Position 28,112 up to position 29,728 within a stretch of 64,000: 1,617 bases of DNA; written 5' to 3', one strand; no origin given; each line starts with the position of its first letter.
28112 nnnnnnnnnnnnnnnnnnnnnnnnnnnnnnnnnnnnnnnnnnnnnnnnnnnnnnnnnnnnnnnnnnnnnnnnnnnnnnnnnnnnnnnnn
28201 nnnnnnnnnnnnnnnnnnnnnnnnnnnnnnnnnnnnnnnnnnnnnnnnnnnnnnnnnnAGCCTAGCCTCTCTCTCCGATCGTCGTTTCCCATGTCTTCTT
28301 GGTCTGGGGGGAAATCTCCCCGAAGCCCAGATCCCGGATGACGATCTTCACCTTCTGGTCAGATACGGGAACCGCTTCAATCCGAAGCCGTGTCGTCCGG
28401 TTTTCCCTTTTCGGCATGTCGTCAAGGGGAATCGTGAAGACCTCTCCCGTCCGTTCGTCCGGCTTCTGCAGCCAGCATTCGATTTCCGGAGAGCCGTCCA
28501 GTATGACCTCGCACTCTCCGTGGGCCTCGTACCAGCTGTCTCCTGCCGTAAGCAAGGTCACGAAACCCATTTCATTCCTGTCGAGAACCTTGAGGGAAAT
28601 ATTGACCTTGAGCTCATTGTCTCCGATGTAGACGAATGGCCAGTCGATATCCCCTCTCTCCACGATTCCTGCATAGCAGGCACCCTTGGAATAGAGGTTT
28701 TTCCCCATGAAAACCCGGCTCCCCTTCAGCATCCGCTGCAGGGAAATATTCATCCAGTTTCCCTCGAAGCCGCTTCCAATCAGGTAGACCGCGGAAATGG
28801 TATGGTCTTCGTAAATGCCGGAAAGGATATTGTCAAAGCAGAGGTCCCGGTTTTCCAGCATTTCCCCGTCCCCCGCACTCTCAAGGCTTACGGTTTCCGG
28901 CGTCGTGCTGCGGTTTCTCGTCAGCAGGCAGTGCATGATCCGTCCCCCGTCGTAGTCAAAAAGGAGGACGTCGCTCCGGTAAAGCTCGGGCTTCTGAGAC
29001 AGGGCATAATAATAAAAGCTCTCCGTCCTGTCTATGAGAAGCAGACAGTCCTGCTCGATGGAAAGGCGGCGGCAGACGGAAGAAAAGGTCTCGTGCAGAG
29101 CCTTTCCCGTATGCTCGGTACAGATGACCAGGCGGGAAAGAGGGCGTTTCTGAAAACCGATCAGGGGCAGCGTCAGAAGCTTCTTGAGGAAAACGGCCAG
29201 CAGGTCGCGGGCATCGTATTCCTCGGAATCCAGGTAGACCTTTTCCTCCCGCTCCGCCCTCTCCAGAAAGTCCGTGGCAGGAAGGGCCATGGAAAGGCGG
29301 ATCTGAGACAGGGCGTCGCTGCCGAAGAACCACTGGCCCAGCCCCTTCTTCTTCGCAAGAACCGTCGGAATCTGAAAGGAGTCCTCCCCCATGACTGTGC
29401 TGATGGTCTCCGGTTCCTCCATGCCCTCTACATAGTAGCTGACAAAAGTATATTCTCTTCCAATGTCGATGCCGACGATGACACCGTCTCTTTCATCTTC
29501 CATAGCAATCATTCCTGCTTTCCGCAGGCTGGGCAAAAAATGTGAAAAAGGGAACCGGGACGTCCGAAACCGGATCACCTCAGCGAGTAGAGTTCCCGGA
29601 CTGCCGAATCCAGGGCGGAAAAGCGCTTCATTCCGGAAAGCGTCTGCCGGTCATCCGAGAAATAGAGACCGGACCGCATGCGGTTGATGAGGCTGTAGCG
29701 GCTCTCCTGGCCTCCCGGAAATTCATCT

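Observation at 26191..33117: Tightly coupled four-gene operon: ~1170-aa helical giant, degenerate Hsp70/actin-fold protein, helical protein, 2-TM coiled-coil protein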

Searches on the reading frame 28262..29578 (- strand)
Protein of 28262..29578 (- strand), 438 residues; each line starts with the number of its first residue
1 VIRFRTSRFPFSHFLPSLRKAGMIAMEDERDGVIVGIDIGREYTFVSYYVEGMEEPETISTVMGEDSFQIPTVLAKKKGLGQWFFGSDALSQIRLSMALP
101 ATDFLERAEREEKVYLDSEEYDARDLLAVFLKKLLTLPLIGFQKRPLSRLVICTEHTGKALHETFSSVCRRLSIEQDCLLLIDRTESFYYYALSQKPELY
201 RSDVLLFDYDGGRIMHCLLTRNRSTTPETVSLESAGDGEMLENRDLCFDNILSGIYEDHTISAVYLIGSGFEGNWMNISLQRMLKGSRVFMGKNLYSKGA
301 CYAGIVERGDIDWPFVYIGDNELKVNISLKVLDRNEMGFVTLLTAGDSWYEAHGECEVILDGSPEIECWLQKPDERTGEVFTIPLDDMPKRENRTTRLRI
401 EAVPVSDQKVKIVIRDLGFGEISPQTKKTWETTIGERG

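Call 4: search_protein_families(library=pfam, proteins=[window:28262-29578:-], max_evalue=1)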
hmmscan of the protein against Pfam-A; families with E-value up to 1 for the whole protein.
window:28262-29578:- (438 aa): 2 families
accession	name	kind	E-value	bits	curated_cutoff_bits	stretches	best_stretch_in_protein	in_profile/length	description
PF18980.5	DUF5716_C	-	7.9e-94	314.4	34.7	1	150-434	2-294/296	Family of unknown function (DUF5716) C-terminal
PF13059.11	DUF3922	-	0.2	12.7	25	1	165-200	16-50/79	Protein of unknown function (DUF3992)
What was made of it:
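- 28262..29503 (-): Gene 2: DUF5716, a lidless Hsp70-like protein of 413 aa. The nucleotide-binding domain is about residues 1-287 (nt 28643-29503), a conserved linker is 288-299, and the SBD-beta-like sandwich is about residues 300-410 (nt 28274-28606). Pfam DUF5716_C (call 4).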

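Call 5: search_protein_families(library=ncbifam, proteins=[window:28262-29578:-], max_evalue=1)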
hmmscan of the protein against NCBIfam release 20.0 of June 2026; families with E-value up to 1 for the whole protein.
window:28262-29578:- (438 aa): 0 families

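Call 8: search_solved_structures(query=window:28262-29512:-, max_evalue=10, show_alignments=2)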
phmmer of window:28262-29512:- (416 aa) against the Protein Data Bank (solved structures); distinct sequences matched with E-value up to 10: 0.

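Call 10: find_homologous_proteins(query=window:28262-29512:-, max_evalue=0.001)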
Query window:28262-29512:- (416 aa): 1263 proteins with E <= 0.001 among 5603 candidates; the best 120 are listed.
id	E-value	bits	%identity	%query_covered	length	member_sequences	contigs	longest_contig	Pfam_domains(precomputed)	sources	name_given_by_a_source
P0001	3.2e-279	943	100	99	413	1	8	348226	PF18980.6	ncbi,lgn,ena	-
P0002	1.2e-222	757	80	98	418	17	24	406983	PF18980.6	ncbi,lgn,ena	-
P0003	3.6e-155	535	58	98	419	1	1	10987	PF18980.6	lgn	-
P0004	9.8e-154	530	57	98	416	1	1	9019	PF18980.6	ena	-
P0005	1.2e-152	526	56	96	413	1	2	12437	PF18980.6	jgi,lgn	-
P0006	4.7e-152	524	57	98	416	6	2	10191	PF18980.6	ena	-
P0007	5.3e-151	521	57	98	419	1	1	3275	PF18980.6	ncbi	-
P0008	6.1e-151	521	56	98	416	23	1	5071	PF18980.6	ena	-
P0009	7.8e-150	517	56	96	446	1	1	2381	PF18980.6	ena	-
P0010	1.6e-149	516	56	98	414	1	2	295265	PF18980.6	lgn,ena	-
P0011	2.6e-149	515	55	99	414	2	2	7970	PF18980.6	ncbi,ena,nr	ncbi:MAG: hypothetical protein IJT32_02805 [Lachnospiraceae bacterium]|nr:hypothetical protein [Lach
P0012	4.4e-149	514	56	98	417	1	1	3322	PF18980.6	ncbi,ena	-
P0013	2.8e-148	512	55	98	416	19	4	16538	PF18980.6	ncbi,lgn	-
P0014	3.7e-147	508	53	97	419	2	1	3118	PF18980.6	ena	-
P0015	1.5e-146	506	54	96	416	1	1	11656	PF18980.6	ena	-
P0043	2.0e-141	489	54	98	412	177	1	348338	PF18980.6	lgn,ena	-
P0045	2.6e-141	489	51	98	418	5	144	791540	PF18980.6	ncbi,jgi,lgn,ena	jgi:hypothetical protein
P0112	5.9e-137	475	52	97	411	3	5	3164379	PF18980.6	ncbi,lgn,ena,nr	ncbi:hypothetical protein CIY_17520 [Butyrivibrio fibrisolvens 16/4]|nr:hypothetical protein CIY_175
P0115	7.5e-137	474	51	99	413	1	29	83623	PF18980.6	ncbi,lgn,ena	-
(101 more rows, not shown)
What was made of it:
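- On Hsp70 family: Homologues are 409-419 aa (call 10).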

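Call 17: find_related_loci(query=A1, collection=genome_contigs, flank=10000)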
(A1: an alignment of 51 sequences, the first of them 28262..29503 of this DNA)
Query A1 (413 aa) in genome_contigs; peptide patterns used: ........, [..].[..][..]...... (x = any residue, [..] = any of these).
599 stretches matched a pattern (row limit reached: there are more); 586 encode a relative of the query (tblastn E <= 1e-3); the best 80 are kept; 80 distinct loci.
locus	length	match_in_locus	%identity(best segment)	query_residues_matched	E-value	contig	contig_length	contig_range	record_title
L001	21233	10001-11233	56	4-412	2e-156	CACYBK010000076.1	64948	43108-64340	MAG: uncultured Lachnospiraceae bacterium isolate RUG11789 genome assembly, contig: RUG11789_asm_76, whole genome shotgu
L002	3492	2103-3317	55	8-412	6e-158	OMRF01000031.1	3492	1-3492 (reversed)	uncultured Lachnospiraceae bacterium isolate RUG811 genome assembly, contig: k87_3278094, whole genome shotgun sequence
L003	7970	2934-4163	55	1-410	2e-149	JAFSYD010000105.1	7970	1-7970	MAG: Lachnospiraceae bacterium isolate RGIG3580 Goat_Rumen.Co__c935300, whole genome shotgun sequence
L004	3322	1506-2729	56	2-409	1e-155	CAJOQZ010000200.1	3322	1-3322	uncultured Lachnospiraceae bacterium isolate Rumen_Coassembly_mag_583 genome assembly, contig: k87_19254764, whole genom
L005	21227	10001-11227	53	1-409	5e-147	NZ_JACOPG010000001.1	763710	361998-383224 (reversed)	Roseburia lenta strain NSJ-9 Rh488_ctg0001, whole genome shotgun sequence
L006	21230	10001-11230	54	1-410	1e-146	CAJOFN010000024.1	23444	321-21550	uncultured Lachnospiraceae bacterium isolate Red_deer_3_mag_88 genome assembly, contig: scaffold_2291, whole genome shot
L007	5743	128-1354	53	1-409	1e-147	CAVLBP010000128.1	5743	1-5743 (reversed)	bacterium isolate H07689-L1_cleanbin_000027 genome assembly, contig: Spades_H07689-L1_contig_6749, whole genome shotgun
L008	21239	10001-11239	50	1-413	1e-145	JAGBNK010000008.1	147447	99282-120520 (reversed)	MAG: Lachnospiraceae bacterium isolate RGIG9274 Water_deer_Rumen.Co__c113220, whole genome shotgun sequence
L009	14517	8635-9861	50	1-409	8e-146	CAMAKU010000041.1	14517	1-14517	MAG: uncultured Roseburia sp. isolate SRR5665903_bin.11_metaWRAP_v1.3_MAG genome assembly, contig: ERZ11448883.7197, who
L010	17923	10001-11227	51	3-409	4e-145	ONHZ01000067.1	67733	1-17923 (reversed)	uncultured Lachnospiraceae bacterium isolate RUG306 genome assembly, contig: k87_46871167, whole genome shotgun sequence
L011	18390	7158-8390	80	1-409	0e+0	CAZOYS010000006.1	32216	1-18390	MAG TPA_asm: uncultured Lachnospiraceae bacterium isolate binchicken_co353_42 genome assembly, contig: NODE_2284_length_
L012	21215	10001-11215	50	6-410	3e-143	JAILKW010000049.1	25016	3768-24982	MAG: Lachnospiraceae bacterium isolate RUI212 k141_44458_flag=0_multi=13.0000_len=25016, whole genome shotgun sequence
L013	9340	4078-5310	51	3-413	1e-142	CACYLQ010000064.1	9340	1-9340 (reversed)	MAG: uncultured Pseudobutyrivibrio sp. isolate RUG12053 genome assembly, contig: RUG12053_asm_64, whole genome shotgun s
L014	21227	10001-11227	54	1-409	2e-142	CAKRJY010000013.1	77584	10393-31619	MAG: uncultured Lachnospiraceae bacterium isolate REFINED_METABAT215_TOP10_CONTIGS_1500_ASSEMBLY_K77_MERGED__Hadza_MoBio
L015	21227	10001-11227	54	1-409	3e-142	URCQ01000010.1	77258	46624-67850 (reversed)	uncultured Pseudobutyrivibrio sp. isolate UMGS881 genome assembly, contig: NODE_14_length_77258_cov_18.912089, whole gen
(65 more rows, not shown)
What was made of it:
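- It is strongly conserved in Butyrivibrio and Pseudobutyrivibrio (call 17).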

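Call 23: search_solved_structures(query=A1, max_evalue=10, show_alignments=3)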
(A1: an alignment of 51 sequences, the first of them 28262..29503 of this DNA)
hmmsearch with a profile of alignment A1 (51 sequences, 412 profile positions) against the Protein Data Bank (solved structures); distinct sequences matched with E-value up to 10: 1.
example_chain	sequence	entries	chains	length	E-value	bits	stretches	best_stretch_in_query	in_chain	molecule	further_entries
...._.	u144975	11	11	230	0.25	13.3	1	369-408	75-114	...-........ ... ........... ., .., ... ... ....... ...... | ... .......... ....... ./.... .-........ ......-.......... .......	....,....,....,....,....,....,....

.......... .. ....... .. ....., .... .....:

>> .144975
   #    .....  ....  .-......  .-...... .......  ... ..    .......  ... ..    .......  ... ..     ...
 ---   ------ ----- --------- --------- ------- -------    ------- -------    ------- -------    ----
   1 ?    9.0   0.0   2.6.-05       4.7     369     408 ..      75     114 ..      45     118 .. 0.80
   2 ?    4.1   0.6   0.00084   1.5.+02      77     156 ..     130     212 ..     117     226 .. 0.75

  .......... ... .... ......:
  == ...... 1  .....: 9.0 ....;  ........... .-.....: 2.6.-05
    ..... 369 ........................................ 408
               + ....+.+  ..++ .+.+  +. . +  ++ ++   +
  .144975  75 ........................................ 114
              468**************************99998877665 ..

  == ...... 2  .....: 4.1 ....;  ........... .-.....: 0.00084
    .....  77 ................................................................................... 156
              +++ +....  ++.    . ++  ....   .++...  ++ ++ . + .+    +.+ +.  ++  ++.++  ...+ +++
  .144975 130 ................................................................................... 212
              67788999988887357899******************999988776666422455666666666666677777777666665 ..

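Call 24: predict_structure(alignment_id=A1)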
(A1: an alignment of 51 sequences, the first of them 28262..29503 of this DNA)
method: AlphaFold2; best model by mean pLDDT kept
length: 413 residues; sequences in the alignment: 51
mean_pLDDT: 88.1   pTM: 0.82
mean pLDDT of the five models: 88.1, 87.9, 86.5, 84.9, 84.0
residues with pLDDT >= 90: 241; 70-90: 141; 50-70: 29; < 50: 2
segments of 3 or more residues with pLDDT < 50: none
pLDDT, mean of each block of 10 residues (from residue 1): 70 93 91 74 87 92 95 93 94 93 94 67 93 91 94 92 96 96 92 93 91 88 94 95 89 94 92 96 91 83 86 89 84 84 87 86 70 90 90 67 83 58
secondary structure, 60 per line:
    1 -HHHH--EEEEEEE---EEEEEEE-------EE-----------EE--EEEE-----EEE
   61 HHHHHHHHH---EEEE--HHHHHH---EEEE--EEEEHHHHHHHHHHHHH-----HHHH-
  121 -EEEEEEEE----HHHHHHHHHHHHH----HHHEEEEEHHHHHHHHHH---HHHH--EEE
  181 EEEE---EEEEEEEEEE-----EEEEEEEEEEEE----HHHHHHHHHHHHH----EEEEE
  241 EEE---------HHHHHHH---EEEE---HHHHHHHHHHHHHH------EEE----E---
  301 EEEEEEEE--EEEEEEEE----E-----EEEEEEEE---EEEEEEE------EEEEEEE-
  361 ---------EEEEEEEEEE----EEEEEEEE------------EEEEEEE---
elements in order: H2-5 E8-14 E18-24 E49-52 E58-60 H61-69 E73-76 H79-84 E88-91 E94-97 H98-110 H116-119 E122-129 H134-146 E154-158 H159-168 H172-175 E178-184 E188-197 E203-214 H219-231 E236-243 H253-259 E263-266 H270-283 E290-292 E301-308 E311-318 E329-336 E340-346 E353-359 E370-379 E384-391 E404-410
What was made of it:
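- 28262..29503 (-): AlphaFold2 model with pLDDT 88 and pTM 0.82 (call 24).
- On Hsp70 family: The protein ends at residue 413, directly after the last beta-strand at 404-410 (call 24).
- Closest known: Canonical bacterial Hsp70 system. Different: The IIB reduction is an inference from the model's secondary structure (call 24).
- Checked: They sit on the hairpins and loop where ASKHA phosphate-1, phosphate-2 and adenosine motifs belong (call 24).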

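Call 26: fold_search(model_id=the predicted structure, library=pdb)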
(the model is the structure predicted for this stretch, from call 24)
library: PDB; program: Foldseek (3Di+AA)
matches with E <= 10: 1258; with E <= 0.001: 346
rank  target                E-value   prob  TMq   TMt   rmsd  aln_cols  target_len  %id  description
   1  9a5j_A                8.1e-20  1.00  0.51  0.36  11.7       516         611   14  Integrative model of DNAK-GUDB by crosslinking MS and deep learning (released 2024-09-18)
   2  7krv_A                3.2e-19  1.00  0.53  0.43  10.5       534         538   12  Stimulating state of disulfide-bridged Hsp70 DnaK (released 2021-09-15)
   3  7kru_A                3.8e-19  1.00  0.53  0.42  10.7       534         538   12  Stimulating state of a truncated Hsp70 DnaK fused with a substrate peptide (released 2021-09-15)
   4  2v7y                  4.1e-19  1.00  0.49  0.41  19.5       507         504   14  Crystal structure of the molecular chaperone DnaK from Geobacillus kaustophilus HTA426 in post-ATP hydrolysis state (released 2008-04-08)
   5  4ani_C                4.1e-19  1.00  0.48  0.40  18.2       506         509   14  Structural basis for the intermolecular communication between DnaK and GrpE in the DnaK chaperone system from Geobacil (released 2012-05-23)
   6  5obv                  6.1e-19  1.00  0.46  0.38  18.2       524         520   14  Mycoplasma genitalium DnaK deletion mutant lacking SBDalpha in complex with ADP and Pi. (released 2018-05-09)
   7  5obu                  1.0e-18  1.00  0.46  0.38  17.4       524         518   13  Mycoplasma genitalium DnaK deletion mutant lacking SBDalpha in complex with AMPPNP. (released 2018-05-09)
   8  7kru_B                3.3e-18  1.00  0.54  0.43  10.5       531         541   11  Stimulating state of a truncated Hsp70 DnaK fused with a substrate peptide (released 2021-09-15)
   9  7krv_B                4.9e-18  1.00  0.53  0.42  10.6       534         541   12  Stimulating state of disulfide-bridged Hsp70 DnaK (released 2021-09-15)
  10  7kzu                  8.7e-18  1.00  0.51  0.41  12.7       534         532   11  Quasi-intermediate state (Q) of a truncated Hsp70 DnaK fused with a substrate peptide (released 2021-05-12)
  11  7kzi_A                1.2e-17  1.00  0.53  0.39  10.7       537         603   11  Intermediate state (QQQ) of near full-length DnaK alternatively fused with a substrate peptide (released 2021-05-12)
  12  7krw_A                5.5e-17  1.00  0.54  0.39  10.7       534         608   11  Stimulating state of near full-length Hsp70 DnaK fused with a substrate peptide (released 2021-09-15)
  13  7o6r                  8.2e-17  1.00  0.49  0.39  14.2       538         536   12  Crystal structure of bovine Hsc70(aa1-554)E213A/D214A in complex with 1H-Indazole (released 2022-05-04)
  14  4b9q_C                8.7e-17  1.00  0.50  0.36  12.7       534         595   11  Open conformation of ATP-bound Hsp70 homolog DnaK (released 2012-11-14)
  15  7ko2_B                1.2e-16  1.00  0.50  0.36  13.1       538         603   12  Restraining state of near full-length Hsp70 DnaK (released 2021-09-15)
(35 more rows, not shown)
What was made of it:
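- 28262..29503 (-): Foldseek top 50 hits are all Hsp70/Hsp110 chains, best E 8e-20 (call 26).
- On Cytoskeletal ASKHA proteins (MreB, FtsA, ParM): The top 50 Foldseek hits are all Hsp70/Hsp110 chains and the sandwich is present (calls 24, 26).
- Closest known: Canonical bacterial Hsp70 system. Same: Gene 2 has the same overall fold order: actin-like nucleotide-binding domain, conserved interdomain linker, then a beta-sandwich substrate-binding domain (calls 24, 26).
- Closest known: Ssz1-Zuo1 ribosome-associated complex. Same: Ssz1 structures are among the Foldseek matches (call 26).
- Checked: Gene 2 ends in a beta-sandwich (calls 24, 26).
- The model is confident (pLDDT 88) and aligns over more than 500 columns with DnaK, BiP, Hsc70 and Ssz1 chains, at E 8e-20 to 1e-12 (calls 24, 26). 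Ssz1 chains are among the structural matches, including the entry with a pseudo-substrate in the SBD (call 26). Gene 2 has an ASKHA fold (call 26).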

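Call 28: search_protein_families(library=padloc, proteins=[window:28262-29503:-], max_evalue=1)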
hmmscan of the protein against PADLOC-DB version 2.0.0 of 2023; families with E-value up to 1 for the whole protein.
window:28262-29503:- (413 aa): 0 families

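Call 45: find_related_loci(query=A1, collection=viral_contigs, flank=5000)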
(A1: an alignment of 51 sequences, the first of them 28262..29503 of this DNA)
Query A1 (413 aa) in viral_contigs; peptide patterns used: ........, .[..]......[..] (x = any residue, [..] = any of these).
100 stretches matched a pattern; 1 encode a relative of the query (tblastn E <= 1e-3); 1 distinct loci.
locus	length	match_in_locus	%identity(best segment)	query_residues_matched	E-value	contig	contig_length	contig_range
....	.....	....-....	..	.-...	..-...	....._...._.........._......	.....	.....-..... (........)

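Call 52: search_protein_representatives(alignment_id=A1)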
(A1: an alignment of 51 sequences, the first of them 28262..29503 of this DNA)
Query: 51 sequences, 412 profile positions. Proteins with E-value up to 0.001 (for the whole library): 1603; up to 1e-10: 1085; up to 1e-30: 627. The best 150 are listed.
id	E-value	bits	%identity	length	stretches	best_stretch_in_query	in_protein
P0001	2.0e-192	655.9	-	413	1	1-409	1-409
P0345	7.4e-189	644.2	-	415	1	2-411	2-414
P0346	3.9e-165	566.0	-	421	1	2-411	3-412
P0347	1.0e-161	554.8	-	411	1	1-410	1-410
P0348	1.9e-160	550.6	-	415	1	5-411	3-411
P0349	2.9e-147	507.1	-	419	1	8-411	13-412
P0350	4.7e-147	506.5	-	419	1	5-410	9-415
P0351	1.2e-143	495.2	-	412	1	6-411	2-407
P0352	1.6e-143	494.8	-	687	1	6-411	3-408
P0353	1.1e-141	488.7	-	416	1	3-411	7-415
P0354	3.6e-141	487.1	-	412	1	2-409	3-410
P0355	3.4e-140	483.9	-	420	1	8-407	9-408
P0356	1.4e-136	471.9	-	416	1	5-410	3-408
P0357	3.1e-136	470.8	-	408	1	6-410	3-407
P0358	1.4e-134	465.4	-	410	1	8-410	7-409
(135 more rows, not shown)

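Call 71: list_cluster_members(proteins=[P0045, P0043, P0112, P0115, P0184, P0204, P0124, P0228])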
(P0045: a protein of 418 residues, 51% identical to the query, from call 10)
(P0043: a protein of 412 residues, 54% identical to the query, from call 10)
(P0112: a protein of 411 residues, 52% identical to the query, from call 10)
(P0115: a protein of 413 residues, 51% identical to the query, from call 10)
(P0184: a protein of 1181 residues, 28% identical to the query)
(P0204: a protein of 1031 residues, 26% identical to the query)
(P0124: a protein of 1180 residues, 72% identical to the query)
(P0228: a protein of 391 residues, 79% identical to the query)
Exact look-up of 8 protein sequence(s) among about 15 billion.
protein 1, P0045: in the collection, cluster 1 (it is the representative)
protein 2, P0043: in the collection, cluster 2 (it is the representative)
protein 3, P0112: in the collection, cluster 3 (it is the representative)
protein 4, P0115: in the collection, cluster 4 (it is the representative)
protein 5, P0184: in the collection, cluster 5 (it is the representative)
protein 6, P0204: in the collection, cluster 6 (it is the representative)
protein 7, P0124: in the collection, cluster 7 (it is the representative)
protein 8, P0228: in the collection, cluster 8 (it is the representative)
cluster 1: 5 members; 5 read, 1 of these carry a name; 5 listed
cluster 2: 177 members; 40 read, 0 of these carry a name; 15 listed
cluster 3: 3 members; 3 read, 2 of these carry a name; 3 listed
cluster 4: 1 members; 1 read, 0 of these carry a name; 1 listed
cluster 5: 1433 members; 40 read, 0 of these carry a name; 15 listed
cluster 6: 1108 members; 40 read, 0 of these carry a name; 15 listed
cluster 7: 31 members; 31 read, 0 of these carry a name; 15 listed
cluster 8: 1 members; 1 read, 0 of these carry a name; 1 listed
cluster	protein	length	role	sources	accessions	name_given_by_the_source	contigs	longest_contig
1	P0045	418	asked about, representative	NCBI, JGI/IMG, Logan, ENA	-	hypothetical protein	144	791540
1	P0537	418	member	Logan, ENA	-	-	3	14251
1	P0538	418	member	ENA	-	-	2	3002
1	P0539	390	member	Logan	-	-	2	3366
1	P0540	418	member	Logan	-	-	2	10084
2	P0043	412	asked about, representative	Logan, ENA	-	-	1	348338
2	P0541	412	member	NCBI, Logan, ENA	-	-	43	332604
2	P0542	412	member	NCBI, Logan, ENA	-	-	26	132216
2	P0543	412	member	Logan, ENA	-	-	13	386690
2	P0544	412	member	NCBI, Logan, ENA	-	-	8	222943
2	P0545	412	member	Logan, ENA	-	-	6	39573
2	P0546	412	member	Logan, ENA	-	-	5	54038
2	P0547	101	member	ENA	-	-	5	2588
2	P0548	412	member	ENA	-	-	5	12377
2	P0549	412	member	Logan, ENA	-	-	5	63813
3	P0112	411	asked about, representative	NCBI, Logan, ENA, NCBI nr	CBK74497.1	hypothetical protein CIY_17520 [Butyrivibrio fibrisolvens 16/4]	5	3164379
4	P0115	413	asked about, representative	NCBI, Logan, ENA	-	-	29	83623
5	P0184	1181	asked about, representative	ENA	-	-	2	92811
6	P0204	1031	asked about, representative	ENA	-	-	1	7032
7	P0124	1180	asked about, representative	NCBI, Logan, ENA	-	-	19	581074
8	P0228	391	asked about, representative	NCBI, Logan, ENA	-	-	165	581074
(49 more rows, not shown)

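Call 75: search_dna_similar(query=window:28262-29503:-, collection=plasmids, mode=protein, max_evalue=0.001, max_rows=10)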
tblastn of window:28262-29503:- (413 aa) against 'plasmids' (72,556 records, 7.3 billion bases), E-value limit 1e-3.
No match.
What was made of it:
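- There are no plasmid hits (call 75).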

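Call 76: search_dna_similar(query=window:28262-29503:-, collection=phages, mode=protein, max_evalue=0.001, max_rows=10)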
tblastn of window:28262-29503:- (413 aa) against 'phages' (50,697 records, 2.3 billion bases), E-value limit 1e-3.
Records with a match: 5; places in all: 5; records where one place covers at least 80% of the query: 3.
Best place of each record, by identity: <60% 5.
By first word of the organism name: Bacteriophage 5.
By host as written in the record: - 5.
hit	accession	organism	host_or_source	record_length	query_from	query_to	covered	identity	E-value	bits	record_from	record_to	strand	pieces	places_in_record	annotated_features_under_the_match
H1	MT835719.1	Bacteriophage sp.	human fecal samples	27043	10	409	97%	44.4%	3e-100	332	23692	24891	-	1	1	record has no annotation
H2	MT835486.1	Bacteriophage sp.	human fecal samples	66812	5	399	96%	31.4%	8e-50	186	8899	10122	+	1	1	record has no annotation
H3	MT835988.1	Bacteriophage sp.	human fecal samples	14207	2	409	99%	27.7%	2e-34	141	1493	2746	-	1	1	record has no annotation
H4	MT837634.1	Bacteriophage sp.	human fecal samples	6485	144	413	65%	27.5%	4e-20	99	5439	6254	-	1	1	record has no annotation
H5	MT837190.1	Bacteriophage sp.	human fecal samples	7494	156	306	37%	26.7%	3e-8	62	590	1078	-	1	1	record has no annotation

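Call 77: get_annotated_region(hit=H2, flank=12000)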
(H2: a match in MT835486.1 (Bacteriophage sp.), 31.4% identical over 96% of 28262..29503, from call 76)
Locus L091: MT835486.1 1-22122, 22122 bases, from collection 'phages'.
description: UNVERIFIED: Bacteriophage sp. clone scaffold_23 genomic sequence.
organism: Bacteriophage sp. (NCBI taxid 38018)
taxonomy: Viruses
host: -; source: human fecal samples; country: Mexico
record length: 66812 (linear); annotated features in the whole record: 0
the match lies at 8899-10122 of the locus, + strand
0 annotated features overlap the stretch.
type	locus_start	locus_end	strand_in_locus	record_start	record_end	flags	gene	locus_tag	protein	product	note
